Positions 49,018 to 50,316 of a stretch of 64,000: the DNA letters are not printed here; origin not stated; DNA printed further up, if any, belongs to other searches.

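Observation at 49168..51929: A WbpB/WbpD/WbpE-like triad (oxidoreductase, LbH N-acetyltransferase, DegT aminotransferase) points to a di-N-acetylated amino sugar.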

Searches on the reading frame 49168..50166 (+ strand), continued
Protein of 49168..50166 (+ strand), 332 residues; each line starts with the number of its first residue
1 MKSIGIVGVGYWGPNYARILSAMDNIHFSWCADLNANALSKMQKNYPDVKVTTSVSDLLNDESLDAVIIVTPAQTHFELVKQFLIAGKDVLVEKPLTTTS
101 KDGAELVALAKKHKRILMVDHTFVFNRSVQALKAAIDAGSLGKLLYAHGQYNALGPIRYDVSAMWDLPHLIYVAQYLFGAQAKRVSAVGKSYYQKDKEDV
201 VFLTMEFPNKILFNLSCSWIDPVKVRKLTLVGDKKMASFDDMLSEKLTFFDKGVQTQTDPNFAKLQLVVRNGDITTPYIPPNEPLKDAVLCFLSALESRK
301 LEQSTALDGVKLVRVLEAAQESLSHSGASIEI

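Call 18: find_encoding_contigs(protein=P0003, flank=10000, max_places=2)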
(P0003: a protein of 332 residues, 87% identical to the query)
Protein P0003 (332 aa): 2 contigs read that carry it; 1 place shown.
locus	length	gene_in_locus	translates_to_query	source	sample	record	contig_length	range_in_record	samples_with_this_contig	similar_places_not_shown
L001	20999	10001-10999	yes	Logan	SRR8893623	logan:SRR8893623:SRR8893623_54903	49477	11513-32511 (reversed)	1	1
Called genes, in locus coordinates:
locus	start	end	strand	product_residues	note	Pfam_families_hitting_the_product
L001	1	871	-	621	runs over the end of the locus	PF13522:GATase_6, PF13537:GATase_7, PF12481:DUF3700 (weak), PF00733:Asn_synthase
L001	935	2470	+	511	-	-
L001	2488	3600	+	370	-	PF00534:Glycos_transf_1, PF13692:Glyco_trans_1_4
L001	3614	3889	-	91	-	-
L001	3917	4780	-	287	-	-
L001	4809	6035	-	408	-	PF13439:Glyco_transf_4 (weak), PF00534:Glycos_transf_1, PF13692:Glyco_trans_1_4, PF13524:Glyco_trans_1_2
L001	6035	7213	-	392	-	PF01041:DegT_DnrJ_EryC1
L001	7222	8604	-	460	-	PF01943:Polysacc_synt, PF13440:Polysacc_synt_3, PF03023:MurJ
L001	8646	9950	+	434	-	PF00534:Glycos_transf_1, PF13692:Glyco_trans_1_4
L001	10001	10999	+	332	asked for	PF01408:GFO_IDH_MocA, PF02894:GFO_IDH_MocA_C, PF22725:GFO_IDH_MocA_C3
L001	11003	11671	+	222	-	PF25084:LbH_EIF2B (faint), PF25087:GMPPB_C (faint), PF00132:Hexapep, PF14602:Hexapep_2 (weak)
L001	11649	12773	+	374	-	PF00155:Aminotran_1_2 (weak), PF01041:DegT_DnrJ_EryC1, PF01212:Beta_elim_lyase (faint), PF01053:Cys_Met_Meta_PP (weak)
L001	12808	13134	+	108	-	-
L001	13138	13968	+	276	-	PF00535:Glycos_transf_2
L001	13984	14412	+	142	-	-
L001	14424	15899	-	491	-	PF13231:PMT_2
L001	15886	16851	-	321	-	PF01073:3Beta_HSD, PF01370:Epimerase, PF02719:Polysacc_synt_2, PF04321:RmlD_sub_bind, PF13460:NAD_binding_10 (weak), PF16363:GDP_Man_Dehyd, PF07993:NAD_binding_4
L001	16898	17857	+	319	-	PF00535:Glycos_transf_2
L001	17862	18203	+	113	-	-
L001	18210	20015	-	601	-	-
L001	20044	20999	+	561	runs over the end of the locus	PF19830:DUF6311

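Call 19: find_encoding_contigs(protein=P0004, flank=10000, max_places=2)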
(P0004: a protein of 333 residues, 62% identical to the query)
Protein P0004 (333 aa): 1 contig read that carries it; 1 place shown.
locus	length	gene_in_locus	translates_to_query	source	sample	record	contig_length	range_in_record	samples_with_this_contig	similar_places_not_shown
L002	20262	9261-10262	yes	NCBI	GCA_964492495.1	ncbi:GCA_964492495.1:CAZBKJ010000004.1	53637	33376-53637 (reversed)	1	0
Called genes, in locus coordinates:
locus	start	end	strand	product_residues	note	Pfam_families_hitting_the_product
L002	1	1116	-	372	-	?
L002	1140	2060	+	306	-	PF01073:3Beta_HSD, PF01370:Epimerase, PF02719:Polysacc_synt_2, PF04321:RmlD_sub_bind, PF05368:NmrA (faint), PF13460:NAD_binding_10, PF16363:GDP_Man_Dehyd, PF07993:NAD_binding_4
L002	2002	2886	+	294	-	PF13641:Glyco_tranf_2_3, PF00535:Glycos_transf_2, PF10111:Glyco_tranf_2_2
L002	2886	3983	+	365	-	PF00534:Glycos_transf_1 (weak), PF13692:Glyco_trans_1_4 (weak)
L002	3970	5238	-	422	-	PF13439:Glyco_transf_4 (weak), PF00534:Glycos_transf_1, PF13692:Glyco_trans_1_4, PF13524:Glyco_trans_1_2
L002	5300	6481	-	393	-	PF01041:DegT_DnrJ_EryC1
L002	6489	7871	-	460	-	PF01943:Polysacc_synt, PF13440:Polysacc_synt_3, PF03023:MurJ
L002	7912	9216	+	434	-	PF00534:Glycos_transf_1 (weak)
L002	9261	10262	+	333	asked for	PF01408:GFO_IDH_MocA, PF03447:NAD_binding_3 (weak), PF02894:GFO_IDH_MocA_C, PF22725:GFO_IDH_MocA_C3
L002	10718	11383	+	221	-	PF14602:Hexapep_2 (faint), PF25084:LbH_EIF2B (faint), PF25087:GMPPB_C (faint), PF00132:Hexapep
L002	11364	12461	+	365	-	PF00155:Aminotran_1_2, PF01041:DegT_DnrJ_EryC1, PF00266:Aminotran_5 (weak), PF01053:Cys_Met_Meta_PP (weak)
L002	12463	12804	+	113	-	-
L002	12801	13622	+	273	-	PF00535:Glycos_transf_2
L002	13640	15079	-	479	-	PF13231:PMT_2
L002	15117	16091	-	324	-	PF00106:adh_short (weak), PF01073:3Beta_HSD, PF01370:Epimerase, PF02719:Polysacc_synt_2, PF04321:RmlD_sub_bind, PF08659:KR (weak), PF16363:GDP_Man_Dehyd, PF07993:NAD_binding_4, +1 more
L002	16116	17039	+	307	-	-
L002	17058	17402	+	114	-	PF10639:TMEM234 (faint)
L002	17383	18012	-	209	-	PF00005:ABC_tran, PF13476:AAA_23 (faint)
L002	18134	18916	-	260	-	PF01061:ABC2_membrane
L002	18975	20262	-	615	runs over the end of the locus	-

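Call 20: find_encoding_contigs(protein=P0061, flank=10000, max_places=2)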
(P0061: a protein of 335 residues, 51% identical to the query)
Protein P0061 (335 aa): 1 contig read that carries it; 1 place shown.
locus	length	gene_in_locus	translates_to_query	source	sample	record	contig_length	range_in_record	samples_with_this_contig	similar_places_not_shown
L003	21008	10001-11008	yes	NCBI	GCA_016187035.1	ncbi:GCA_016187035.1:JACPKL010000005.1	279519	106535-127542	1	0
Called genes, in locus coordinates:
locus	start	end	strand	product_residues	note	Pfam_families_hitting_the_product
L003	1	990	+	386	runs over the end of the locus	-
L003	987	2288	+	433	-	PF01943:Polysacc_synt, PF13440:Polysacc_synt_3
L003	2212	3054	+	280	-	PF00535:Glycos_transf_2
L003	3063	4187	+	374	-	PF13439:Glyco_transf_4, PF13579:Glyco_trans_4_4 (weak), PF20706:GT4-conflict, PF00534:Glycos_transf_1, PF13692:Glyco_trans_1_4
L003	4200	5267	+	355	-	PF01073:3Beta_HSD (weak), PF01370:Epimerase, PF02719:Polysacc_synt_2 (weak), PF04321:RmlD_sub_bind, PF16363:GDP_Man_Dehyd, PF07993:NAD_binding_4 (weak)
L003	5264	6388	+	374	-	PF00106:adh_short, PF01073:3Beta_HSD, PF01370:Epimerase, PF02719:Polysacc_synt_2, PF05368:NmrA, PF07993:NAD_binding_4, PF16363:GDP_Man_Dehyd, PF13460:NAD_binding_10, +2 more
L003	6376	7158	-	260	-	PF00535:Glycos_transf_2 (weak)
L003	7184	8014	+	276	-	PF00535:Glycos_transf_2, PF10111:Glyco_tranf_2_2, PF13641:Glyco_tranf_2_3 (weak)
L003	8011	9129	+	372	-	PF13439:Glyco_transf_4, PF13579:Glyco_trans_4_4, PF20706:GT4-conflict (weak), PF00534:Glycos_transf_1, PF13692:Glyco_trans_1_4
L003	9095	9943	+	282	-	PF00891:Methyltransf_2 (faint), PF01209:Ubie_methyltran, PF13489:Methyltransf_23, PF07021:MetW (weak), PF08241:Methyltransf_11, PF08242:Methyltransf_12, PF13649:Methyltransf_25, PF13847:Methyltransf_31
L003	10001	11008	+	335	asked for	PF01408:GFO_IDH_MocA, PF03447:NAD_binding_3 (weak), PF02894:GFO_IDH_MocA_C, PF22725:GFO_IDH_MocA_C3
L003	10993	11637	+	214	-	PF25084:LbH_EIF2B (weak), PF25087:GMPPB_C (faint), PF14602:Hexapep_2 (faint), PF00132:Hexapep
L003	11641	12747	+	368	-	PF00155:Aminotran_1_2, PF00266:Aminotran_5 (weak), PF01041:DegT_DnrJ_EryC1, PF01053:Cys_Met_Meta_PP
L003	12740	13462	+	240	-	PF00535:Glycos_transf_2, PF10111:Glyco_tranf_2_2 (weak)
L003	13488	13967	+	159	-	-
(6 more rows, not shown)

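Call 24: find_related_loci(query=A1, collection=genome_contigs, flank=6000)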
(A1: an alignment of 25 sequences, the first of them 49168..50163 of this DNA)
Query A1 (332 aa) in genome_contigs; peptide patterns used: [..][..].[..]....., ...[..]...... (x = any residue, [..] = any of these).
600 stretches matched a pattern (row limit reached: there are more); 583 encode a relative of the query (tblastn E <= 1e-3); the best 80 are kept; 80 distinct loci.
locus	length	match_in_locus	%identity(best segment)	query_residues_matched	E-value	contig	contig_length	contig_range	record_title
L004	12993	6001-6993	55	3-332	2e-126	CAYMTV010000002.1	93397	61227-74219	MAG TPA_asm: uncultured Gammaproteobacteria bacterium isolate binchicken_co38_1053 genome assembly, contig: NODE_604_len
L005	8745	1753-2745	56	3-332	5e-126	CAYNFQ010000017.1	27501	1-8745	MAG TPA_asm: uncultured Gammaproteobacteria bacterium isolate binchicken_co110_279 genome assembly, contig: NODE_3864_le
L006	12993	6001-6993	54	3-332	3e-122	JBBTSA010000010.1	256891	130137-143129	MAG: Patescibacteria group bacterium isolate H51-bin048_1 H51_bin048_1_000000000010, whole genome shotgun sequence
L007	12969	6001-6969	51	3-323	1e-109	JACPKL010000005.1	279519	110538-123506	MAG: Candidatus Daviesbacteria bacterium isolate NC_groundwater_493_Ag_S-0.1um_36_17 S35_SO-1_scaffold_124290, whole gen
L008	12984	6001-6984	51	5-330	5e-107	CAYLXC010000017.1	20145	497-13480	MAG TPA_asm: uncultured Gammaproteobacteria bacterium isolate SRP178908_co2_35 genome assembly, contig: NODE_1052_length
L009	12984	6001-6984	53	5-330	7e-111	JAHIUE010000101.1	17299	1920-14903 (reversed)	MAG: Patescibacteria group bacterium isolate MM_PC_MetaG.mb.24 MM_PC_MetaG.mb.24_k141_2008035, whole genome shotgun sequ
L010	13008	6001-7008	42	4-331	6e-91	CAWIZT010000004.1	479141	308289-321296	MAG: uncultured Actinomycetes bacterium isolate MFD05567.bin.2.26 genome assembly, contig: contig_15026, whole genome sh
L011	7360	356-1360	41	1-332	3e-88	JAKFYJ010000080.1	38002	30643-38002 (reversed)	MAG: Elusimicrobia bacterium isolate ND5_Bin_57 ND5_0000771, whole genome shotgun sequence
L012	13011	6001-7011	42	4-332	5e-87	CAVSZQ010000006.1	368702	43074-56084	MAG: uncultured Actinomycetes bacterium isolate MFD05454.bin.2.214 genome assembly, contig: contig_34757, whole genome s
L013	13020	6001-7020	39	1-332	4e-85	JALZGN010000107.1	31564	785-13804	MAG: Actinomycetota bacterium isolate SAD bin10 SC8822-24_k127_133359, whole genome shotgun sequence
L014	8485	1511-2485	43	11-332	9e-85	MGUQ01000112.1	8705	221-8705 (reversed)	MAG: Elusimicrobia bacterium RIFCSPLOWO2_01_FULL_54_10 rifcsplowo2_01_scaffold_63657, whole genome shotgun sequence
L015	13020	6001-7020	43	1-332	2e-84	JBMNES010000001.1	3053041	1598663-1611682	MAG: Armatimonadota bacterium isolate SBF912LR0HQ0044 contig_28947, whole genome shotgun sequence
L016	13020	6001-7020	41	1-332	2e-83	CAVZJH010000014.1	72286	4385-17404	MAG: uncultured bacterium isolate MFD01112.bin.2.12 genome assembly, contig: contig_108042, whole genome shotgun sequenc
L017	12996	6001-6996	40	4-327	1e-83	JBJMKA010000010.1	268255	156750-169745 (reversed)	MAG: Gaiellaceae bacterium isolate H2_18_all_fractions_metab_84_68_115 k255_2997358, whole genome shotgun sequence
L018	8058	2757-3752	41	4-332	5e-83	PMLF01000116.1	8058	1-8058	MAG: Elusimicrobia bacterium isolate fen_1173 73.20120600_E1D.151_contig_171260, whole genome shotgun sequence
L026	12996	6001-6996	40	3-332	2e-78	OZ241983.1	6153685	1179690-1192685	MAG: Candidatus Poribacteria bacterium isolate 364a25e6-8d4f-453a-8db8-f2b726c437a0 genome assembly, chromosome: 1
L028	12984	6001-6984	40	1-323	3e-78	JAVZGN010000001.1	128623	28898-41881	MAG: Candidatus Hadarchaeales archaeon isolate DRTY-6_201808_bins_36 DRTY-6_201808_bins_36_scaffold_1, whole genome shot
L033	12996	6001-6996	39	3-332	2e-76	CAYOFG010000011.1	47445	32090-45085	MAG TPA_asm: uncultured Clostridia bacterium isolate binchicken_co376_202 genome assembly, contig: NODE_565_length_47445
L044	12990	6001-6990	40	3-332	2e-74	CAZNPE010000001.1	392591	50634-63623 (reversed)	MAG TPA_asm: uncultured Candidatus Peribacteria bacterium isolate SRP342105_co1_493 genome assembly, contig: NODE_10_len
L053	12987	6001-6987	37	4-330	5e-73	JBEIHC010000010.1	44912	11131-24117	MAG: Bacteroidia bacterium isolate Sample-102-S76-bin-180 Sample_102_S76-bin_180-k141_2098480, whole genome shotgun sequ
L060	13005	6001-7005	39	1-332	5e-72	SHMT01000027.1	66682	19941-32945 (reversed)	MAG: Candidatus Scalindua sp. SCAELEC01 407, whole genome shotgun sequence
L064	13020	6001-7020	38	1-332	8e-72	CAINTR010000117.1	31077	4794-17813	MAG: uncultured Magnetospirillum sp. isolate VK2_bin-0414 genome assembly, contig: bin-0414:117/223, whole genome shotgu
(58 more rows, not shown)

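Call 38: search_solved_structures(query=A1, max_evalue=1e-8, show_alignments=5)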
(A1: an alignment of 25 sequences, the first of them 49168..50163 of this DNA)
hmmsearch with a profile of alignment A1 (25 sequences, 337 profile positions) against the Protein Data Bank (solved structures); distinct sequences matched with E-value up to 1e-8: 84 (the best 60 are shown).
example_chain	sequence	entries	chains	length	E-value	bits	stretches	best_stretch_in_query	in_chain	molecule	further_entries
3c1a_A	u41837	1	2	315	2.4e-30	109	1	4-253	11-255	Putative oxidoreductase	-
6nor_A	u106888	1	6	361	1.4e-27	99.9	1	4-227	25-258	Putative NAD dependent dehydrogenase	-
3ezy_A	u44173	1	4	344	1.5e-27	99.8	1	4-221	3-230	Dehydrogenase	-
3e82_A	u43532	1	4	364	2.2e-26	96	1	2-241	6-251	Putative oxidoreductase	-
6o15_A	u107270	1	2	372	1.7e-25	93.1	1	3-221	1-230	Uncharacterized oxidoreductase YjhC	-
3gdo_A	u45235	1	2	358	2.9e-25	92.3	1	4-212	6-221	Uncharacterized oxidoreductase yvaA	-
3gfg_A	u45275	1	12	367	3e-25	92.2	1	4-212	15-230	Uncharacterized oxidoreductase yvaA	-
9m37_A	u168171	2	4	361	1.3e-23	86.8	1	3-219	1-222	P581a DgpA2 and isoorientin complex structure | Gfo/Idh/MocA family protein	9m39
7bvj_A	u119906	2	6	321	1.5e-23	86.6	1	4-260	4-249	Oxidoreductase, NAD-binding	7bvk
7xr9_A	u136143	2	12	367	4.6e-23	85.1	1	2-151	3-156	DgpA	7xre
3e18_A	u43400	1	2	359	6.3e-23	84.6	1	2-236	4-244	oxidoreductase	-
6z3b_B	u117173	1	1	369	6.6e-23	84.5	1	2-218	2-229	Gfo/Idh/MocA family oxidoreductase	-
6z3b_A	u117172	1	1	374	6.7e-23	84.5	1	2-218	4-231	Gfo/Idh/MocA family oxidoreductase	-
3ec7_A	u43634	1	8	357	7.1e-23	84.4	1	3-213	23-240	Putative Dehydrogenase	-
6z3c_AAA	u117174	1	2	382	7.2e-23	84.4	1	2-218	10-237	Gfo/Idh/MocA family oxidoreductase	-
3q2i_A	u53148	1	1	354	7.2e-17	64.7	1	3-151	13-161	dehydrogenase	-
3q2k_A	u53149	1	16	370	1.2e-15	60.6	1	3-150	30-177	oxidoreductase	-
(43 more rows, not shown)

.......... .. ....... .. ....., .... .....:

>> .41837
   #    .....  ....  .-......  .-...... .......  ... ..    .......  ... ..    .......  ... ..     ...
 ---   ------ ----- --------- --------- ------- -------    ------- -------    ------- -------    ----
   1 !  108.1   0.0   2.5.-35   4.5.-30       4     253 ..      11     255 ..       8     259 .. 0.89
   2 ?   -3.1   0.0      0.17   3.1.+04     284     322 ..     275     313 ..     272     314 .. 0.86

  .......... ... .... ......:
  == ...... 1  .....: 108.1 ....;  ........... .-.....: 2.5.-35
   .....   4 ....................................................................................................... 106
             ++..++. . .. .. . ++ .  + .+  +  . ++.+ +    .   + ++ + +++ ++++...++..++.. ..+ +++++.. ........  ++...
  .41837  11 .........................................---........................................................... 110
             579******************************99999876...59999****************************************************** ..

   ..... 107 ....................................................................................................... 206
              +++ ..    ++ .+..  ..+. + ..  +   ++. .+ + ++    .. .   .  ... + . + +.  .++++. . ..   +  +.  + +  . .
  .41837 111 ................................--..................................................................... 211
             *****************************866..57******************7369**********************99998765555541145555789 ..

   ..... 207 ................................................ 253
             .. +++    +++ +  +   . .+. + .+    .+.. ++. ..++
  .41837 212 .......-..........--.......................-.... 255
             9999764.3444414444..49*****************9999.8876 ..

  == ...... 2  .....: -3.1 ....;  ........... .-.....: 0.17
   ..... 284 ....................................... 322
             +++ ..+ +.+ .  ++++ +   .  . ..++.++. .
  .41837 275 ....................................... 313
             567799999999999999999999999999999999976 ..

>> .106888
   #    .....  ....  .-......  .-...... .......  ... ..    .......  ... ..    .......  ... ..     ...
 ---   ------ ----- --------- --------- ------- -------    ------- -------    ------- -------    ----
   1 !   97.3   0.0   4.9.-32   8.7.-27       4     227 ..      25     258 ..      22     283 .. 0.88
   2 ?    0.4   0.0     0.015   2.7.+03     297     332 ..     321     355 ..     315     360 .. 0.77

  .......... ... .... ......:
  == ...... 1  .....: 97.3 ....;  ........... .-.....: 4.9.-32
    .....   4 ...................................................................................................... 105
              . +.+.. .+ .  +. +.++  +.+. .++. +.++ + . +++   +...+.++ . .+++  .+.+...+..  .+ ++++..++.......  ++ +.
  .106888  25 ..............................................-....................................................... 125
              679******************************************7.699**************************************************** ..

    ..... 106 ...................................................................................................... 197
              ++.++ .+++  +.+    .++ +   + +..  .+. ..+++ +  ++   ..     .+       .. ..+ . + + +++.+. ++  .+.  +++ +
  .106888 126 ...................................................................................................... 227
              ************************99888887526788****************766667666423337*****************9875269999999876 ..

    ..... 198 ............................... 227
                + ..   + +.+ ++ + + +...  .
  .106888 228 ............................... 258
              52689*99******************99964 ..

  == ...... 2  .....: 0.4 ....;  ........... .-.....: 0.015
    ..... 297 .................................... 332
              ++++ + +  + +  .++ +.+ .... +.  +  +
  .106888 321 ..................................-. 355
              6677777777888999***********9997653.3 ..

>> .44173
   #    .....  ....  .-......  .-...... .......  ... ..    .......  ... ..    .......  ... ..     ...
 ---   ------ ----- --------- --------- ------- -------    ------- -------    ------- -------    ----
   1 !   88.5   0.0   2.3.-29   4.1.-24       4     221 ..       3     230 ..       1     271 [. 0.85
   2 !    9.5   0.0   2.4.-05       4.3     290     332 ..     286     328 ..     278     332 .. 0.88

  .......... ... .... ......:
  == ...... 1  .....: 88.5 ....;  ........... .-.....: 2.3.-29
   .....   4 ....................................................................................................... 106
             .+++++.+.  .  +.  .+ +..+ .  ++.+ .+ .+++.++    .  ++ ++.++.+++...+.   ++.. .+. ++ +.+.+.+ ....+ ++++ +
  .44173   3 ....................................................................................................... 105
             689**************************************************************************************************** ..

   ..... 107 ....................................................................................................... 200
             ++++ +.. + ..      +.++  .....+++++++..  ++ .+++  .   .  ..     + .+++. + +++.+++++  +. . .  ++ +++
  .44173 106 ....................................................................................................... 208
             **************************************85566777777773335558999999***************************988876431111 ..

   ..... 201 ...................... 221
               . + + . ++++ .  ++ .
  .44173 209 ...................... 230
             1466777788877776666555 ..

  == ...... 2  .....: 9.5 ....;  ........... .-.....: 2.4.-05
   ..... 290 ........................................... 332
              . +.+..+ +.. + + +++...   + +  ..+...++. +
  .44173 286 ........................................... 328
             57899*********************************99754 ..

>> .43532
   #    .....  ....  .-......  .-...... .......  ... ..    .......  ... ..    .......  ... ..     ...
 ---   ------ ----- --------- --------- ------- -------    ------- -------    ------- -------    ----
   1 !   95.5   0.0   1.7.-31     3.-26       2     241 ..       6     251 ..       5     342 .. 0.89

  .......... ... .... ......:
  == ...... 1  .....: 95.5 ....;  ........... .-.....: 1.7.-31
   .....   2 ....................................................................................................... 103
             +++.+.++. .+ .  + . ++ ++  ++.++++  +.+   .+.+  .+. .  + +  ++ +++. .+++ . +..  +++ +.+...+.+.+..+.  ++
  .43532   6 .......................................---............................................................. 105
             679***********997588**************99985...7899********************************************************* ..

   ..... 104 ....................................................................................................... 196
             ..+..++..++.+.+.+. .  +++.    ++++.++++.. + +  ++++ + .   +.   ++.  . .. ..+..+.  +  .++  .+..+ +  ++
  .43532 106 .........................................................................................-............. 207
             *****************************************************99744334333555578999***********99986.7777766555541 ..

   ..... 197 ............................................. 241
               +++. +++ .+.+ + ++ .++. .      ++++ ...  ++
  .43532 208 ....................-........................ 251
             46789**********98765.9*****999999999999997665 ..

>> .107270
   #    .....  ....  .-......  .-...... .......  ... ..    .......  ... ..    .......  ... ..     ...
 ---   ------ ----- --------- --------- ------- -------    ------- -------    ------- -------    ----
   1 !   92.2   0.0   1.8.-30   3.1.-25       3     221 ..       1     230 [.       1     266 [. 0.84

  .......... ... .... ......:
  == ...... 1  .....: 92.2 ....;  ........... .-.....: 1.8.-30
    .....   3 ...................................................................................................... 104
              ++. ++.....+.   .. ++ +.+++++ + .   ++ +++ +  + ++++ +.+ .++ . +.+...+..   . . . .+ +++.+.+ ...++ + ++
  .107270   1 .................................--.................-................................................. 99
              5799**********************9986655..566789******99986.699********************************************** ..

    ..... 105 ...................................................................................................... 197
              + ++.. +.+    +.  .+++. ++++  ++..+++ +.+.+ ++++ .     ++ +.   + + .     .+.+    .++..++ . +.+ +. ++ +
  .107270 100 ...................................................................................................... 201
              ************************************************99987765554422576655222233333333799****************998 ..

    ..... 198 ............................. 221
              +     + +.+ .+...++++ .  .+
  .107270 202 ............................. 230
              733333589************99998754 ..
